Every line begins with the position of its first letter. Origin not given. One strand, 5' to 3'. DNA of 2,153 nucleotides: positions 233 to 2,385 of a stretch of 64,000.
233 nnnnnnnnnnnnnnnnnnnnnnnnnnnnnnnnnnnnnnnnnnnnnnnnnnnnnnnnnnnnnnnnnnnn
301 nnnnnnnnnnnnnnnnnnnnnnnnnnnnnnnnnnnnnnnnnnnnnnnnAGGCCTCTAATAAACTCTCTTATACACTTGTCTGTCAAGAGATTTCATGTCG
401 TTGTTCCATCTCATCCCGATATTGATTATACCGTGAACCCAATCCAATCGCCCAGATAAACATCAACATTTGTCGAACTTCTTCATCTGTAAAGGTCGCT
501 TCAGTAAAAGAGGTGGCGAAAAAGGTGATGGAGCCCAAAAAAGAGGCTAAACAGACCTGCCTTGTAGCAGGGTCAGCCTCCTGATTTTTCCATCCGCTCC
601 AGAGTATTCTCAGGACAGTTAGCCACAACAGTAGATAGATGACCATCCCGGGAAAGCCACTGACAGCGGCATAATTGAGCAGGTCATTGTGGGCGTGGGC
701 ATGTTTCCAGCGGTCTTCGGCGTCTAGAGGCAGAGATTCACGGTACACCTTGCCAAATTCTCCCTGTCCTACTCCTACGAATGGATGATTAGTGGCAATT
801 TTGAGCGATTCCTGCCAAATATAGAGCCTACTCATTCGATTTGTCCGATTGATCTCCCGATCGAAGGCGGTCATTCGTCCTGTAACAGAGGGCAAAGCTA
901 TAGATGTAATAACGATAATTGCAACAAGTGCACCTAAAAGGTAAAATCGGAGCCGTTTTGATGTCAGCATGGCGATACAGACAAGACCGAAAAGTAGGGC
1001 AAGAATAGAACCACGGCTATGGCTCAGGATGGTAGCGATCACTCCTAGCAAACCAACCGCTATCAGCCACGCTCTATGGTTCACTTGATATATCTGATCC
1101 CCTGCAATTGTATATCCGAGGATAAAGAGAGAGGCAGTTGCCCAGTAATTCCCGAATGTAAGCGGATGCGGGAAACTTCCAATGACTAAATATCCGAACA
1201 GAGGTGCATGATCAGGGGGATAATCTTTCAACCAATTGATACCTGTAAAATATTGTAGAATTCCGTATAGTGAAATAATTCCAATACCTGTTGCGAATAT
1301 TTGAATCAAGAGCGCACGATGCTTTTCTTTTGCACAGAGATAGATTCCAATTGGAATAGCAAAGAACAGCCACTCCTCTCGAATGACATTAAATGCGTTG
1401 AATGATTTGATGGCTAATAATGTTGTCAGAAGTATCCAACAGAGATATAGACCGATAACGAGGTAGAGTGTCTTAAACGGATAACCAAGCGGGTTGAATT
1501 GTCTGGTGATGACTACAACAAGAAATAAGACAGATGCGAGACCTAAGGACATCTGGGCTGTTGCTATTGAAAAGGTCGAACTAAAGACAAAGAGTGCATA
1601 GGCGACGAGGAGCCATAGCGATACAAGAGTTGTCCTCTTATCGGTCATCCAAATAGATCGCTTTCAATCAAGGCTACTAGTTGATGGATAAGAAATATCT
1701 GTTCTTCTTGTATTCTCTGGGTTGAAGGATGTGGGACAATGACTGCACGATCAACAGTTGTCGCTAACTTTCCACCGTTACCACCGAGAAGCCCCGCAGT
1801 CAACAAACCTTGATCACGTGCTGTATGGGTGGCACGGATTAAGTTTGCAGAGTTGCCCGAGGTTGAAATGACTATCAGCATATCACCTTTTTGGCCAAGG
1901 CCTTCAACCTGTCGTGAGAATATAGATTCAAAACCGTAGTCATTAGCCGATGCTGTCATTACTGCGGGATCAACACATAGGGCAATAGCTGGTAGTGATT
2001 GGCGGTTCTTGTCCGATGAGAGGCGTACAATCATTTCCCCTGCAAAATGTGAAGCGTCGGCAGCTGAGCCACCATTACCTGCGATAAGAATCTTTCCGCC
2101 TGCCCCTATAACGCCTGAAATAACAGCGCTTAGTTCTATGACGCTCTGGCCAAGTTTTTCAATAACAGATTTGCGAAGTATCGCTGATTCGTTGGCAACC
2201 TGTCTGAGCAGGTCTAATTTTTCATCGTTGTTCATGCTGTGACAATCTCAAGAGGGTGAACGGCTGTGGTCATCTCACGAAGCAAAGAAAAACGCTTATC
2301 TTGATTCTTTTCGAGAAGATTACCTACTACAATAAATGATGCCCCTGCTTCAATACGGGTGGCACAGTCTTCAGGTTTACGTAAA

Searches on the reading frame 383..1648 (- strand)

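Call 56: search_protein_families(library=pfam, proteins=[window:383-1648:-], max_evalue=0.00001)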
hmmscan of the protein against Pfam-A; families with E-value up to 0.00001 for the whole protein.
window:383-1648:- (421 aa): 1 family
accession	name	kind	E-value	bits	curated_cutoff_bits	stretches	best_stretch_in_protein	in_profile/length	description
PF04932.20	Wzy_C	-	1.1e-25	90.5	31.7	1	199-339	3-149/149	O-Antigen ligase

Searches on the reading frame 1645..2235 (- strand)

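Call 56: search_protein_families(library=pfam, proteins=[window:1645-2235:-], max_evalue=0.00001)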
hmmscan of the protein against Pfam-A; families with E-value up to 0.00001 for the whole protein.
window:1645-2235:- (196 aa): 1 family
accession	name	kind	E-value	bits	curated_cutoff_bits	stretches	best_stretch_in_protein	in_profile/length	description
PF13580.11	SIS_2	-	1.5e-18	67.6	27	1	19-150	8-137/138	SIS domain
